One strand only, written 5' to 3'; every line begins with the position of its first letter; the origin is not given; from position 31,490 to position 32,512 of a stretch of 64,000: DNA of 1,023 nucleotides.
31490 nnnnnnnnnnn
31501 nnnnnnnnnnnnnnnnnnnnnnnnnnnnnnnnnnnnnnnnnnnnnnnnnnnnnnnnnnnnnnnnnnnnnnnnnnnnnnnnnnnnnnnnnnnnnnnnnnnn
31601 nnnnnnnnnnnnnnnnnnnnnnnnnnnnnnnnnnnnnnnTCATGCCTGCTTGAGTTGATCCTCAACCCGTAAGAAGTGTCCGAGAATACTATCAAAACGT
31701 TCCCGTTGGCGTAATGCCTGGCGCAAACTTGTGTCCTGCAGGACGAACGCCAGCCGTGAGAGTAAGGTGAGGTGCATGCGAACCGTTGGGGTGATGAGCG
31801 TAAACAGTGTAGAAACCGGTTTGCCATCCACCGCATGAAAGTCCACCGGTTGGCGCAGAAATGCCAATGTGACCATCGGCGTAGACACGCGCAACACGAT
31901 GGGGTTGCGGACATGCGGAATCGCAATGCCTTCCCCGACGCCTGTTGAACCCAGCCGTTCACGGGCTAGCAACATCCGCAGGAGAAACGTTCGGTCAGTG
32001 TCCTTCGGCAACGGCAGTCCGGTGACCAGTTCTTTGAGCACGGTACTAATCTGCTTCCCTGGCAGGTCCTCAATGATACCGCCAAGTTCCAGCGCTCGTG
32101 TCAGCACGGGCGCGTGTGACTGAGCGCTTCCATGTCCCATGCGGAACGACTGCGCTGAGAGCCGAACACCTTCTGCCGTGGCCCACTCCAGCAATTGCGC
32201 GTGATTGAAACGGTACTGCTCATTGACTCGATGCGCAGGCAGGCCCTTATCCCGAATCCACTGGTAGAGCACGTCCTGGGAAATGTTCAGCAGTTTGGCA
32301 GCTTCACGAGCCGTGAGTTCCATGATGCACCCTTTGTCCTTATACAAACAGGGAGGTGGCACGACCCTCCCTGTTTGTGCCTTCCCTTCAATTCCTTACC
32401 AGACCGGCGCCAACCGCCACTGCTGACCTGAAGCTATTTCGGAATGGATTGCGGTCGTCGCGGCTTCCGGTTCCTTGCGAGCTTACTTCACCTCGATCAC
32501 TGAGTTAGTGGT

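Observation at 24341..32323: Hyf/Ech-type six-gene membrane module whose catalytic subunit has no NiFe cysteine ligands (Ehr type, function unknown)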

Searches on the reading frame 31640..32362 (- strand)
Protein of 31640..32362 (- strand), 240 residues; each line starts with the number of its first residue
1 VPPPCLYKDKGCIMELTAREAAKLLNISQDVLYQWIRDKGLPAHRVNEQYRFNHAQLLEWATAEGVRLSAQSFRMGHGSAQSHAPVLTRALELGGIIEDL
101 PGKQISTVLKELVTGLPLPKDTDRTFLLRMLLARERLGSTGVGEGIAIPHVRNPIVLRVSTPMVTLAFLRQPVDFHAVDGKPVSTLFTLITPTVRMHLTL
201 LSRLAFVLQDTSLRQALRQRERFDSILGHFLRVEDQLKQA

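Call 3: search_protein_families(library=pfam, proteins=[window:31640-32362:-])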
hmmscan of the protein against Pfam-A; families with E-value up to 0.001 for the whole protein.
window:31640-32362:- (240 aa): 2 families
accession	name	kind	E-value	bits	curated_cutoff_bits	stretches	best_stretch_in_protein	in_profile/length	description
PF00359.27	PTS_EIIA_2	-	3.1e-21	76.3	27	1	125-227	38-138/144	Phosphoenolpyruvate-dependent sugar phosphotransferase system, EIIA 2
PF12728.13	HTH_17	-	2.4e-13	50.6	27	1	16-63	2-49/51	Helix-turn-helix domain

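Call 4: search_protein_families(library=ncbifam, proteins=[window:31640-32362:-])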
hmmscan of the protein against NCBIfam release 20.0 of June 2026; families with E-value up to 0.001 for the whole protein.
window:31640-32362:- (240 aa): 9 families
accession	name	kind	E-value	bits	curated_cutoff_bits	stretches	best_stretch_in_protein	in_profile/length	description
TIGR01419.1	nitro_reg_IIA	equivalog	1.7e-19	70.1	138.7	1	98-221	13-134/145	PTS IIA-like nitrogen regulatory protein PtsN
TIGR00848.1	fruA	subfamily_domain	1.1e-17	64.2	103.5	1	122-217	34-129/129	fructose PTS transporter subunit IIA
NF008145.0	PRK10896.1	equivalog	4.4e-17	62.2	221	1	126-221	49-144/161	PTS IIA-like nitrogen regulatory protein PtsN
NF007389.0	PRK09913.1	equivalog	7.9e-14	51.8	151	1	96-208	9-121/148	PTS fructose transporter subunit IIA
TIGR01764.1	excise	domain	1.6e-13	50.8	28.8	1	16-62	2-48/49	excisionase family DNA-binding protein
NF047737.1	antiphage_MADS1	equivalog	6.1e-09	36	80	1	16-60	4-48/49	methylation-associated defense system helix-turn-helix domain-containing protein MAD1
NF007293.0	PRK09765.1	equivalog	4.8e-08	32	763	1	125-227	43-146/639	PTS 2-O-a-mannosyl-D-glycerate transporter subunit IIABC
NF008319.0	PRK11109.1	equivalog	1.8e-05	24.2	302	1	131-227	43-136/376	fused PTS fructose transporter subunit IIA/HPr protein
NF011663.0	PRK15083.1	subfamily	0.00072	17.7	589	1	130-227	535-631/639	PTS mannitol transporter subunit IICBA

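Call 60: find_homologous_proteins(query=window:31640-32323:-)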
Query window:31640-32323:- (227 aa): 5287 proteins with E <= 0.001 among 6231 candidates; the best 120 are listed.
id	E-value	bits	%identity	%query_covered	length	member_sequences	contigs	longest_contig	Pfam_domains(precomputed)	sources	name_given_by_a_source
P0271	4.9e-131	453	92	100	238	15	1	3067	PF12728.14,PF00359.28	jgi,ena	-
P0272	3.8e-121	421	86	99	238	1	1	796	PF12728.14,PF00359.28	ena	-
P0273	2.6e-117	408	84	100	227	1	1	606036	PF12728.14,PF00359.28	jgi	-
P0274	4.5e-116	404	82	100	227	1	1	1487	PF12728.14,PF00359.28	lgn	-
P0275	6.9e-112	391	81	100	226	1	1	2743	PF12728.14,PF00359.28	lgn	-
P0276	1.2e-105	370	77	99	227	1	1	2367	PF12728.14,PF00359.28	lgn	-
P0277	1.6e-96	340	71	100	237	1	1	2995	PF12728.14,PF00376.30,PF00359.28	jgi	jgi:PTS system nitrogen regulatory IIA component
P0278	5.6e-96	339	71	100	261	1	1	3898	PF12728.14,PF00376.30,PF00359.28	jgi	jgi:PTS system nitrogen regulatory IIA component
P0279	8.9e-94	331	70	100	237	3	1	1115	PF12728.14,PF00359.28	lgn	-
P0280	3.8e-92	326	70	99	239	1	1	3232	PF12728.14,PF00359.28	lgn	-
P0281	9.2e-92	325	69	99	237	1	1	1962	PF12728.14,PF00359.28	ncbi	-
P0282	2.5e-91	323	68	97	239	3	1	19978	PF12728.14,PF00359.28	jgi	jgi:PTS system nitrogen regulatory IIA component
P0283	3.6e-91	323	68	99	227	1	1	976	PF12728.14,PF00359.28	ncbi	-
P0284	7.8e-89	315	67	99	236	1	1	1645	PF12728.14,PF00359.28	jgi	jgi:PTS system nitrogen regulatory IIA component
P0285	2.2e-86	307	67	100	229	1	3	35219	PF12728.14,PF00359.28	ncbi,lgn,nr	ncbi:MAG: PTS sugar transporter subunit IIA [Candidatus Omnitrophica bacterium]|nr:PTS sugar transpo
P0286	1.3e-80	288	61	99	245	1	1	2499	PF12728.14,PF13384.13,PF13518.13,PF00359.28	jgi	jgi:PTS system nitrogen regulatory IIA component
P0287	6.3e-79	283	59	99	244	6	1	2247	PF12728.14,PF13384.13,PF13518.13,PF00359.28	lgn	-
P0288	1.2e-78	282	58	100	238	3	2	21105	PF12728.14,PF00359.28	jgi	-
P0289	5.2e-77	277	58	100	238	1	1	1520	PF12728.14,PF00359.28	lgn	-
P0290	1.9e-76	275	58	99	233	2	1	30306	PF12728.14,PF00359.28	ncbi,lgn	-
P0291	4.8e-76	273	58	100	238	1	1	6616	PF12728.14,PF00359.28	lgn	-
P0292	9.0e-76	273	58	100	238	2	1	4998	PF12728.14,PF13518.13,PF00359.28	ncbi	-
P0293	6.1e-75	270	56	99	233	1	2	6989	PF12728.14,PF00359.28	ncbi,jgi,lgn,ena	-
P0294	2.8e-74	268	58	99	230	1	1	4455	PF12728.14,PF00359.28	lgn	-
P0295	1.1e-72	262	57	99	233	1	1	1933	PF12728.14,PF00376.30,PF13518.13,PF00359.28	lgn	-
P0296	1.1e-71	259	56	100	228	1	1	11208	PF12728.14,PF00376.30,PF00359.28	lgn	-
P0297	2.1e-70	255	53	100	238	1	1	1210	PF12728.14,PF00376.30,PF00359.28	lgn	-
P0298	3.0e-70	254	55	99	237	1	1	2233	PF12728.14,PF00359.28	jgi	-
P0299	4.4e-69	251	51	100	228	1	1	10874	PF12728.14,PF13384.13,PF13518.13,PF00359.28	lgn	-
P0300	1.1e-68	249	53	100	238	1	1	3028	PF12728.14,PF00376.30,PF00359.28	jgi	jgi:PTS system nitrogen regulatory IIA component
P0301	1.3e-68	249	53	99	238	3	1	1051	PF12728.14,PF00359.28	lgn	-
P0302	1.4e-68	249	54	98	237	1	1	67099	PF12728.14,PF00359.28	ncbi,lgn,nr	ncbi:MAG: PTS sugar transporter subunit IIA [Planctomycetes bacterium]|nr:PTS sugar transporter subu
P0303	1.5e-68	249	51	98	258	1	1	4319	PF12728.14,PF00359.28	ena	-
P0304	1.8e-68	249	54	99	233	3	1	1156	PF12728.14,PF13384.13,PF00359.28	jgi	jgi:PTS system nitrogen regulatory IIA component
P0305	3.0e-68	248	52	100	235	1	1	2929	PF12728.14,PF00359.28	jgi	jgi:nitrogen PTS system EIIA component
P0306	4.4e-68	247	52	99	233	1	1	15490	PF12728.14,PF13384.13,PF13518.13,PF00359.28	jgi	jgi:PTS system nitrogen regulatory IIA component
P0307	5.6e-68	247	53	97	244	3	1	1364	PF12728.14,PF00359.28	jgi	jgi:PTS system nitrogen regulatory IIA component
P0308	9.2e-68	246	51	100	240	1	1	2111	PF12728.14,PF13384.13,PF13518.13,PF00359.28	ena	-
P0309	1.1e-67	246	53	100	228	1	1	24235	PF12728.14,PF13384.13,PF13551.13,PF13518.13,PF00359.28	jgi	jgi:PTS system nitrogen regulatory IIA component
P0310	1.4e-67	246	54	99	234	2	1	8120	PF12728.14,PF00359.28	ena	-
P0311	1.4e-67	246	53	100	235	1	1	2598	PF12728.14,PF13384.13,PF00359.28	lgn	-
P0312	1.8e-67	245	54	99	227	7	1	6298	PF12728.14,PF00376.30,PF00359.28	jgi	jgi:PTS system nitrogen regulatory IIA component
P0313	1.9e-67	245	50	99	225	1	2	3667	PF12728.14,PF00359.28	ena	-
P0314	2.0e-67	245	55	91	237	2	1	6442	PF12728.14,PF13384.13,PF00359.28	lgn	-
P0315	2.1e-67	245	50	99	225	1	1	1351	PF12728.14,PF00359.28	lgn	-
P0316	2.3e-67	245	53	99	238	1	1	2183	PF12728.14,PF00376.30,PF00359.28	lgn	-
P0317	2.4e-67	245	54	97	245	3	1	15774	PF12728.14,PF00359.28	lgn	-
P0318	2.5e-67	245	53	100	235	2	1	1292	PF12728.14,PF00359.28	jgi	jgi:PTS system nitrogen regulatory IIA component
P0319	3.0e-67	245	54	99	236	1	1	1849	PF12728.14,PF13384.13,PF00359.28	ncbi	-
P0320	3.2e-67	245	54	100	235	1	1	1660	PF12728.14,PF00359.28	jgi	jgi:PTS system nitrogen regulatory IIA component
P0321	3.5e-67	244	51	99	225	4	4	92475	PF12728.14,PF00359.28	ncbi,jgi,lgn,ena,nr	ncbi:MAG TPA: PTS sugar transporter subunit IIA [Kiritimatiellia bacterium]|nr:PTS sugar transporter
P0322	3.8e-67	244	54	100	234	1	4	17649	PF12728.14,PF13384.13,PF00359.28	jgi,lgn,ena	jgi:PTS system nitrogen regulatory IIA component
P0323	4.0e-67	244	54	99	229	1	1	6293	PF12728.14,PF00359.28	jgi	jgi:PTS system nitrogen regulatory IIA component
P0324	4.3e-67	244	51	100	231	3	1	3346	PF12728.14,PF00359.28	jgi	jgi:PTS system nitrogen regulatory IIA component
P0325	4.3e-67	244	53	100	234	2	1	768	PF12728.14,PF13384.13,PF00359.28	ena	-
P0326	4.6e-67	244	52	97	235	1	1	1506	PF12728.14,PF00359.28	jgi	jgi:nitrogen PTS system EIIA component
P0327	4.9e-67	244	52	100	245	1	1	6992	PF12728.14,PF00359.28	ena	-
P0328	5.0e-67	244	55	91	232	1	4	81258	PF12728.14,PF00359.28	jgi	jgi:PTS system nitrogen regulatory IIA component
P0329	5.9e-67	244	51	99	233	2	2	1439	PF12728.14,PF00359.28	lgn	-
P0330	6.0e-67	244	50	99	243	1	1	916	PF12728.14,PF13384.13,PF13518.13,PF00359.28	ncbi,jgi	jgi:PTS system nitrogen regulatory IIA component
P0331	6.9e-67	244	53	99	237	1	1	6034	PF12728.14,PF13384.13,PF00359.28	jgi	jgi:nitrogen PTS system EIIA component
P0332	6.9e-67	244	53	100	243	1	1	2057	PF12728.14,PF00359.28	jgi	jgi:nitrogen PTS system EIIA component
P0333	6.9e-67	243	53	97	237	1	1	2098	PF12728.14,PF13384.13,PF00359.28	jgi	jgi:PTS system nitrogen regulatory IIA component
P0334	7.0e-67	243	53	99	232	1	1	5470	PF12728.14,PF00376.30,PF00359.28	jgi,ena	-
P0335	7.1e-67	243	54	99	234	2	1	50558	PF12728.14,PF00359.28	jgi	jgi:PTS system nitrogen regulatory IIA component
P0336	7.1e-67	243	52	100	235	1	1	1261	PF12728.14,PF00376.30,PF00359.28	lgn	-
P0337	7.5e-67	243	51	99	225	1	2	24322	PF12728.14,PF00359.28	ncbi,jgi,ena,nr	ncbi:MAG: PTS sugar transporter subunit IIA [Kiritimatiellia bacterium]|jgi:PTS system nitrogen regu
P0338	8.2e-67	243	49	99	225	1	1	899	PF12728.14,PF00359.28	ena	-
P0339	8.4e-67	243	50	99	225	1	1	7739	PF12728.14,PF00359.28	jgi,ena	-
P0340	8.6e-67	243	50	99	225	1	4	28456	PF12728.14,PF00359.28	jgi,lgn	jgi:PTS system nitrogen regulatory IIA component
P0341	8.7e-67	243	52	97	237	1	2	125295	PF12728.14,PF00359.28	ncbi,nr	ncbi:MAG: PTS sugar transporter subunit IIA [Phycisphaerae bacterium]|nr:PTS sugar transporter subun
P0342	9.0e-67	243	53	97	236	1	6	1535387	PF12728.14,PF00359.28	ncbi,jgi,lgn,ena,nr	ncbi:MAG TPA: PTS sugar transporter subunit IIA [Candidatus Krumholzibacteria bacterium]|nr:PTS suga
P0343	9.6e-67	243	52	100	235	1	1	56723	PF12728.14,PF00376.30,PF00359.28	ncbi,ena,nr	ncbi:MAG TPA: PTS sugar transporter subunit IIA [Candidatus Eisenbacteria bacterium]|nr:PTS sugar tr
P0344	9.8e-67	243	52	100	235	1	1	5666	PF12728.14,PF00376.30,PF00359.28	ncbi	-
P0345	9.8e-67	243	53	100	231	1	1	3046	PF12728.14,PF00359.28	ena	-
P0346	1.2e-66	243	53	100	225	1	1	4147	PF12728.14,PF13384.13,PF00359.28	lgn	-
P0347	1.5e-66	242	53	95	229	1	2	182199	PF12728.14,PF00359.28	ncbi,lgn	-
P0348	1.6e-66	242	53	100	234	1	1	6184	PF12728.14,PF13384.13,PF00359.28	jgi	jgi:nitrogen PTS system EIIA component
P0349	1.8e-66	242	52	100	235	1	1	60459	PF12728.14,PF00376.30,PF00359.28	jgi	-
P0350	1.9e-66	242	51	94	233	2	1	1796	PF12728.14,PF00359.28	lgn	-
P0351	2.0e-66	242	53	93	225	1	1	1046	PF12728.14,PF00359.28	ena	-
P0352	2.0e-66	242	52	100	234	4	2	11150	PF12728.14,PF00376.30,PF00359.28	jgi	jgi:PTS system nitrogen regulatory IIA component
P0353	2.0e-66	242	53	97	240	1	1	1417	PF12728.14,PF00359.28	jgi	jgi:nitrogen PTS system EIIA component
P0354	2.3e-66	242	53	100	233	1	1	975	PF12728.14,PF13384.13,PF00359.28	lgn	-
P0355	2.3e-66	242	52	100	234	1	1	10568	PF12728.14,PF00376.30,PF00359.28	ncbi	-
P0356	2.3e-66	242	52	100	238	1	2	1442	PF12728.14,PF00359.28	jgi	jgi:nitrogen PTS system EIIA component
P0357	2.4e-66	242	50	99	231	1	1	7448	PF12728.14,PF13384.13,PF00359.28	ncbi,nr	ncbi:MAG: PTS sugar transporter subunit IIA [Kiritimatiellae bacterium]|nr:PTS sugar transporter sub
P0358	2.5e-66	242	53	100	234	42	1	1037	PF12728.14,PF00376.30,PF00359.28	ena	-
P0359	2.5e-66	242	50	99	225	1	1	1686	PF12728.14,PF13384.13,PF13518.13,PF00359.28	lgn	-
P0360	2.5e-66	242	54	94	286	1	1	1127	PF12728.14,PF00376.30,PF13384.13,PF00359.28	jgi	jgi:PTS system nitrogen regulatory IIA component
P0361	2.6e-66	242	50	99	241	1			PF12728.14,PF00376.30,PF13384.13,PF00359.28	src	-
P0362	2.8e-66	242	52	97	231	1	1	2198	PF12728.14,PF00359.28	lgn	-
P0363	2.8e-66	242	53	100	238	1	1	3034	PF12728.14,PF00359.28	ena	-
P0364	3.1e-66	241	49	99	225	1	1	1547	PF12728.14,PF00359.28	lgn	-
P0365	3.1e-66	241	50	99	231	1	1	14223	PF12728.14,PF13384.13,PF00359.28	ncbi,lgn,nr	ncbi:MAG: PTS sugar transporter subunit IIA [Kiritimatiellae bacterium]|nr:PTS sugar transporter sub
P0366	3.5e-66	241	51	99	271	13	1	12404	PF12728.14,PF13384.13,PF13518.13,PF00359.28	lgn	-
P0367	3.6e-66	241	55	100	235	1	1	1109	PF12728.14,PF13384.13,PF00359.28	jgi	jgi:PTS system nitrogen regulatory IIA component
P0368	3.7e-66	241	51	99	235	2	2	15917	PF12728.14,PF00359.28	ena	-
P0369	3.8e-66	241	51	100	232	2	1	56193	PF12728.14,PF00359.28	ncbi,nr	ncbi:MAG: PTS sugar transporter subunit IIA [Deltaproteobacteria bacterium]|nr:PTS sugar transporter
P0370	3.9e-66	241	54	97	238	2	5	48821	PF12728.14,PF00376.30,PF13384.13,PF13551.13,PF13518.13,PF00359.28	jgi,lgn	jgi:PTS system nitrogen regulatory IIA component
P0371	4.0e-66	241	54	99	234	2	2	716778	PF12728.14,PF00359.28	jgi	jgi:nitrogen PTS system EIIA component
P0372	4.1e-66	241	54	100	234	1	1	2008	PF12728.14,PF00376.30,PF00359.28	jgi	jgi:nitrogen PTS system EIIA component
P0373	4.2e-66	241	54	99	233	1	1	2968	PF12728.14,PF00359.28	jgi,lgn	jgi:PTS system nitrogen regulatory IIA component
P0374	4.3e-66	241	52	99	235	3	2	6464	PF12728.14,PF00359.28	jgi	jgi:PTS system nitrogen regulatory IIA component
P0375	4.3e-66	241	54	90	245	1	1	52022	PF12728.14,PF00376.30,PF13384.13,PF00359.28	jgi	jgi:nitrogen PTS system EIIA component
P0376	4.5e-66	241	51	98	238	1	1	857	PF12728.14,PF00376.30,PF00359.28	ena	-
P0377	4.6e-66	241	54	91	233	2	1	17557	PF12728.14,PF00359.28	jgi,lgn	jgi:PTS system nitrogen regulatory IIA component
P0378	4.6e-66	241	53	99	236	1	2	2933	PF12728.14,PF00376.30,PF00359.28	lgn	-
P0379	4.9e-66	241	50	100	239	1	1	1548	PF12728.14,PF00359.28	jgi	-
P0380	5.4e-66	241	51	99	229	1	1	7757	PF12728.14,PF13384.13,PF13518.13,PF00359.28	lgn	-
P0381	5.5e-66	241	53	100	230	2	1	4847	PF12728.14,PF00359.28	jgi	jgi:PTS system nitrogen regulatory IIA component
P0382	5.8e-66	240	51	100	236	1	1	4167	PF12728.14,PF00359.28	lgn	-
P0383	6.1e-66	240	52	100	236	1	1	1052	PF12728.14,PF00359.28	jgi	jgi:nitrogen PTS system EIIA component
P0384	6.2e-66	240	52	100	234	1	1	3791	PF12728.14,PF00359.28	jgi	jgi:PTS system nitrogen regulatory IIA component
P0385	6.3e-66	240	52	97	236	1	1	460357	PF12728.14,PF00376.30,PF00359.28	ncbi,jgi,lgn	ncbi:MAG TPA: PTS sugar transporter subunit IIA [Planctomycetota bacterium]|jgi:PTS system nitrogen 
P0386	6.4e-66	240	52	100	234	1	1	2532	PF12728.14,PF00359.28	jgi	jgi:PTS system nitrogen regulatory IIA component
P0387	6.4e-66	240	53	99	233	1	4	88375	PF12728.14,PF00359.28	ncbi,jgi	-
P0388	6.4e-66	240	51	99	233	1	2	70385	PF12728.14,PF00359.28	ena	-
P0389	6.8e-66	240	50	100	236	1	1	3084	PF12728.14,PF00359.28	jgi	jgi:nitrogen PTS system EIIA component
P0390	7.2e-66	240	54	100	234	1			PF12728.14,PF00359.28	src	-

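Call 61: find_encoding_contigs(protein=P0273, flank=10000, max_places=2)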
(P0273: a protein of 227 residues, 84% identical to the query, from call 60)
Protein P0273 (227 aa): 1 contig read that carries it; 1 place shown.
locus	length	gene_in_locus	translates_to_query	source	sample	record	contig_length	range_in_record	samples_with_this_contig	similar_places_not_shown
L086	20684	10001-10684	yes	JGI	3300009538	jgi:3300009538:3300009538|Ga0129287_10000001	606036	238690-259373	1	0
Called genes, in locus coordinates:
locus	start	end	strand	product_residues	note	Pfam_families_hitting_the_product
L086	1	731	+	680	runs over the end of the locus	PF04055:Radical_SAM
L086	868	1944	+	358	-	PF21320:WHD_Rv2258c, PF00891:Methyltransf_2, PF13489:Methyltransf_23, PF05175:MTS, PF13847:Methyltransf_31, PF08241:Methyltransf_11, PF08242:Methyltransf_12, PF13649:Methyltransf_25, +2 more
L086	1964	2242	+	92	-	-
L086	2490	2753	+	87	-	-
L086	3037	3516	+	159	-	PF00903:Glyoxalase, PF18029:Glyoxalase_6 (weak)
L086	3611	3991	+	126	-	PF05514:HR_lesion (faint), PF07681:DoxX, PF02077:SURF4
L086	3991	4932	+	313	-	PF02678:Pirin, PF05726:Pirin_C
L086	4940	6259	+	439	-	PF00654:Voltage_CLC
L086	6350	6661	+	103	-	PF04342:DMT_6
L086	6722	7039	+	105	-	PF12840:HTH_20, PF01022:HTH_5, PF01978:TrmB (weak)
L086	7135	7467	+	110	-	PF12840:HTH_20, PF01022:HTH_5, PF12802:MarR_2 (weak)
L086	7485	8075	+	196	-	PF02559:CarD_TRCF_RID, PF21095:CarD_C (faint)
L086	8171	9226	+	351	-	PF01548:DEDD_Tnp_IS110, PF02371:Transposase_20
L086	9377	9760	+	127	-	-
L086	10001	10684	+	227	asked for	PF12728:HTH_17, PF00359:PTS_EIIA_2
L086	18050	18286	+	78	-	PF12728:HTH_17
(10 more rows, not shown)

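Call 62: find_encoding_contigs(protein=P0342, flank=10000, max_places=2)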
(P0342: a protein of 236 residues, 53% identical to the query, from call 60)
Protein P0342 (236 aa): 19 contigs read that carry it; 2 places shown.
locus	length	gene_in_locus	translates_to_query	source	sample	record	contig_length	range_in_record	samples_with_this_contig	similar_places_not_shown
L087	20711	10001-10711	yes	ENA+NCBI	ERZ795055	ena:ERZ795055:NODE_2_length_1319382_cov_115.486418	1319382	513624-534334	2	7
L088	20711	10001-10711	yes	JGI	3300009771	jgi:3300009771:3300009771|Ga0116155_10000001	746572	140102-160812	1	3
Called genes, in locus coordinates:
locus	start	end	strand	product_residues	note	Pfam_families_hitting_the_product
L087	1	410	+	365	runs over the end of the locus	PF01264:Chorismate_synt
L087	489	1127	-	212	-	PF07336:ABATE, PF11706:zf-CGNR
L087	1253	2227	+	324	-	PF01258:zf-dskA_traR (weak), PF07228:SpoIIE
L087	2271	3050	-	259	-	PF02567:PhzC-PhzF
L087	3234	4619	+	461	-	PF00392:GntR, PF00155:Aminotran_1_2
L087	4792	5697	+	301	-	PF01680:SOR_SNZ, PF05690:ThiG (faint)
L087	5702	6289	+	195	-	PF01174:SNO, PF07685:GATase_3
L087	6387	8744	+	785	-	PF04945:YHS, PF19335:HMBD, PF00122:E1-E2_ATPase, PF00702:Hydrolase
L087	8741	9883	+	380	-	PF13480:Acetyltransf_6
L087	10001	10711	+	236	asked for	PF12728:HTH_17, PF00359:PTS_EIIA_2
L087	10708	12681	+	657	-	PF00361:Proton_antipo_M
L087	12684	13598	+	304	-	PF00146:NADHdh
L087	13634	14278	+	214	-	-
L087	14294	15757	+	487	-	PF00361:Proton_antipo_M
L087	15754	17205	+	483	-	PF00346:Complex1_49kDa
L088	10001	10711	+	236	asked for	PF12728:HTH_17, PF00359:PTS_EIIA_2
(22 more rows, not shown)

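Call 89: search_solved_structures(query=window:31640-32323:-, max_evalue=0.001, show_alignments=1)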
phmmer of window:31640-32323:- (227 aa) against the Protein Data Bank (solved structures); distinct sequences matched with E-value up to 0.001: 4.
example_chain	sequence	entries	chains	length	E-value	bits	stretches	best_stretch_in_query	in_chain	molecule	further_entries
4gqx_A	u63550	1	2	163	1.5e-16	64.2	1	108-208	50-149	PTS IIA-like nitrogen-regulatory protein PtsN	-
3urr_A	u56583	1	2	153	2.6e-16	63.5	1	112-208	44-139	PTS IIA-like nitrogen-regulatory protein PtsN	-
2a0j_A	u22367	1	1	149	3.6e-16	63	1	102-205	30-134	PTS system, nitrogen regulatory IIA protein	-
1a6j_A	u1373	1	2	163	4.1e-12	49.7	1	113-209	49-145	NITROGEN REGULATORY IIA PROTEIN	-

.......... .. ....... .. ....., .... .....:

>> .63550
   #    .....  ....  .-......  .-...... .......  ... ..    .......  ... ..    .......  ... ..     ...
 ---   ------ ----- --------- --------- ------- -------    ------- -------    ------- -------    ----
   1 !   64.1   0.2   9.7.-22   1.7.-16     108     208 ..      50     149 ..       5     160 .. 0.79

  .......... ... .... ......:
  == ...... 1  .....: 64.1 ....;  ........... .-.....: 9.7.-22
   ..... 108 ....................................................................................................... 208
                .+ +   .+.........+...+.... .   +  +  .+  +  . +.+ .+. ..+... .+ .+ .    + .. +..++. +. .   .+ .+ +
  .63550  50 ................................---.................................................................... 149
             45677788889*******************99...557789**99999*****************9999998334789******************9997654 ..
